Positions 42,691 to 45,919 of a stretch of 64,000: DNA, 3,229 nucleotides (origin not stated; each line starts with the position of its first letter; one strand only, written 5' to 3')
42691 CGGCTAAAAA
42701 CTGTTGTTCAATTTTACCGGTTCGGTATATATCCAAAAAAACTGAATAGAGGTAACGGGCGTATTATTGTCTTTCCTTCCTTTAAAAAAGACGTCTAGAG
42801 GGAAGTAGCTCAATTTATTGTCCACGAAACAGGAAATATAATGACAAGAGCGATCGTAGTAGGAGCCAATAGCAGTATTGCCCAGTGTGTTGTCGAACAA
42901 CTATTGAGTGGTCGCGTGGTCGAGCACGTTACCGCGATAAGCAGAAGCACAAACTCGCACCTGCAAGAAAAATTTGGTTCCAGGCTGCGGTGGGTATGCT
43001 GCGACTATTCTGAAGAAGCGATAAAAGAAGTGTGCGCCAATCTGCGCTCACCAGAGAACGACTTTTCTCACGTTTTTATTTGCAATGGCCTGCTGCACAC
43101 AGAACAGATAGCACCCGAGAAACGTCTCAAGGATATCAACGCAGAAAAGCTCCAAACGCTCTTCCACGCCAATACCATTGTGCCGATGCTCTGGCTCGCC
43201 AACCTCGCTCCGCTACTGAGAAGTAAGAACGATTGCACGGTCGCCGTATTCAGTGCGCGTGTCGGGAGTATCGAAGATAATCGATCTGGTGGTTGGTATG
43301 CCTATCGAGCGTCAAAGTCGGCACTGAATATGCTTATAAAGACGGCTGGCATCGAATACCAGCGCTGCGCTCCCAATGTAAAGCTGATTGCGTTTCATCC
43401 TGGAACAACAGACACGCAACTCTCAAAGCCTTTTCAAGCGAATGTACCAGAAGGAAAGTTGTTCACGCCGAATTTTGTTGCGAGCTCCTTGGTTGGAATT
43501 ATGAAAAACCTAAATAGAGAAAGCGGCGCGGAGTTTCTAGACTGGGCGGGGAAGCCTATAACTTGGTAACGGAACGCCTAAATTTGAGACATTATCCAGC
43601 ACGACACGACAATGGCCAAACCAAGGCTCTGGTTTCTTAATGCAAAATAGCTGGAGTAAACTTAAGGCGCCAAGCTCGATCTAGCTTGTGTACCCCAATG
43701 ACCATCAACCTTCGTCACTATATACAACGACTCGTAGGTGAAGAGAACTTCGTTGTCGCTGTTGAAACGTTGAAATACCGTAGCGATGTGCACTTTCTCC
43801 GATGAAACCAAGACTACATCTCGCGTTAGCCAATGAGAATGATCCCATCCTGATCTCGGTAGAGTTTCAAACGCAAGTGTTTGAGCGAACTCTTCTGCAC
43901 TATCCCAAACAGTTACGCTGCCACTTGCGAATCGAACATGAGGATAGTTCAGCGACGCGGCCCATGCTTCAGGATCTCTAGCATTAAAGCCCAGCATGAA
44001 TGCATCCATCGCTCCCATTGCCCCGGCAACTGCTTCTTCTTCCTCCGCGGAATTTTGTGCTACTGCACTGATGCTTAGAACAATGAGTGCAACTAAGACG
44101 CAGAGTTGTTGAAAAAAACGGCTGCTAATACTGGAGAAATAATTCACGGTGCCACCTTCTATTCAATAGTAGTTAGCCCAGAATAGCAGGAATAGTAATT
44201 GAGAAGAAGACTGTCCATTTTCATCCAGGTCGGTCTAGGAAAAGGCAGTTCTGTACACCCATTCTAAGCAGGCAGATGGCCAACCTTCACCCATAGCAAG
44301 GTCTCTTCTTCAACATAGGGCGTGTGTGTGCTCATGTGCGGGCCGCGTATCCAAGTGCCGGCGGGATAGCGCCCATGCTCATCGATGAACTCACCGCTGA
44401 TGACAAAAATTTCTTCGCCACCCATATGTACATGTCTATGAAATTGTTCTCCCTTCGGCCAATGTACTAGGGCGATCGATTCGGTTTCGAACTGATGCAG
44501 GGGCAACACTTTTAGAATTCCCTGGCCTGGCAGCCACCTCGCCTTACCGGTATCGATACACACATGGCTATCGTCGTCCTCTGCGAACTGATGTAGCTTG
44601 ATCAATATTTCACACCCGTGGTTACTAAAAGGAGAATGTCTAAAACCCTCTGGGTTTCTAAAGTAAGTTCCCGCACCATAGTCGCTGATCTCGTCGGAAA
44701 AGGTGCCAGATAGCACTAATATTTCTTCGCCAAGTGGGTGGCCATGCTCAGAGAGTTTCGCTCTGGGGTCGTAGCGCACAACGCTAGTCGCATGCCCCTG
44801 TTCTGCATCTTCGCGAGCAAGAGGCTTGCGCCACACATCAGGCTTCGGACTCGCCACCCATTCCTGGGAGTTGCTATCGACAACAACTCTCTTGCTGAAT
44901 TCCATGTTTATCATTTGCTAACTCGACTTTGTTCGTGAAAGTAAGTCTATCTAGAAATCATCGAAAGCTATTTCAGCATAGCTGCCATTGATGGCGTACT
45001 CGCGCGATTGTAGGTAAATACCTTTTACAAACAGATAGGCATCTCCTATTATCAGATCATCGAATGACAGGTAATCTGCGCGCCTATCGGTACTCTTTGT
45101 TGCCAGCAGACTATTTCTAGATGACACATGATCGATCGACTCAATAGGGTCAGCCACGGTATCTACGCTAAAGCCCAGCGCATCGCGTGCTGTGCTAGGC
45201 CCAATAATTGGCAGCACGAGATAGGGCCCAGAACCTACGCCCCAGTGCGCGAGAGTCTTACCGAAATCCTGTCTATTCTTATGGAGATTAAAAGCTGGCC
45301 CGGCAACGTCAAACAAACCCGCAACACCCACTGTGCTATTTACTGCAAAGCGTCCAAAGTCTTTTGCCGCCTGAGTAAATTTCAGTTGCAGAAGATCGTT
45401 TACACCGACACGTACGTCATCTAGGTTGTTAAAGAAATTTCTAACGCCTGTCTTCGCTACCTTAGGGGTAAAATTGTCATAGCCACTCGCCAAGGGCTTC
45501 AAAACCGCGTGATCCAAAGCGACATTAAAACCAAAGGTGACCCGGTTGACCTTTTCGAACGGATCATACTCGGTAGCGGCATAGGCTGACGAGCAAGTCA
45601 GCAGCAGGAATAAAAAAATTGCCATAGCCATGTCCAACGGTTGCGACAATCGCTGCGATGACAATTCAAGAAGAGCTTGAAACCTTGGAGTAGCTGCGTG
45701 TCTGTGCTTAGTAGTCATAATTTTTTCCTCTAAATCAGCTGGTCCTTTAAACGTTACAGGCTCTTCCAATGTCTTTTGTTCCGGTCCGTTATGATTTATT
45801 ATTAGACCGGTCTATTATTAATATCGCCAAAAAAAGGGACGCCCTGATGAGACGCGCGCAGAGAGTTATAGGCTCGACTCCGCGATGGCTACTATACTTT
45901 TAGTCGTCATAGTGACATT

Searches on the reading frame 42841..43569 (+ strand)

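Call 41: search_protein_families(library=pfam, proteins=[window:42841-43569:+], max_evalue=0.001)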
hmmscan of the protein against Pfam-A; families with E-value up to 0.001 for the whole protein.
window:42841-43569:+ (242 aa): 2 families
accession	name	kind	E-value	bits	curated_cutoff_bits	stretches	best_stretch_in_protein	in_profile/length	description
PF00106.31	adh_short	-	9.8e-12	45.2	26.6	1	4-200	3-192/195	short chain dehydrogenase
PF13561.12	adh_short_C2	-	2.1e-07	31.2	27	1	8-199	1-185/236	Enoyl-(Acyl carrier protein) reductase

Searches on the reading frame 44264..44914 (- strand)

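Call 41: search_protein_families(library=pfam, proteins=[window:44264-44914:-], max_evalue=0.001)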
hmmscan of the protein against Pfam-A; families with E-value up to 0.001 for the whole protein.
window:44264-44914:- (216 aa): 3 families
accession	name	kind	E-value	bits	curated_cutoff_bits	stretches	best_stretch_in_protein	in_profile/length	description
PF12973.13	Cupin_7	-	2.4e-55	185.2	27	2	8-110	2-104/105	ChrR Cupin-like domain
PF07883.17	Cupin_2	-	6.1e-06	26.3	27.2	0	149-176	2-29/70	Cupin domain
PF14499.12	DUF4437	-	0.00066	19.4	24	0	4-106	131-242/250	Domain of unknown function (DUF4437)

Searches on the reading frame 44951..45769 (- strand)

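Call 41: search_protein_families(library=pfam, proteins=[window:44951-45769:-], max_evalue=0.001)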
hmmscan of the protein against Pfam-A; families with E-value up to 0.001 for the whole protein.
window:44951-45769:- (272 aa): 1 family
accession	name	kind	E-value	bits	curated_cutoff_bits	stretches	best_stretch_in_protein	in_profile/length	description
PF04333.18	MlaA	-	1.8e-68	230.5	25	1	68-258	2-194/195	MlaA lipoprotein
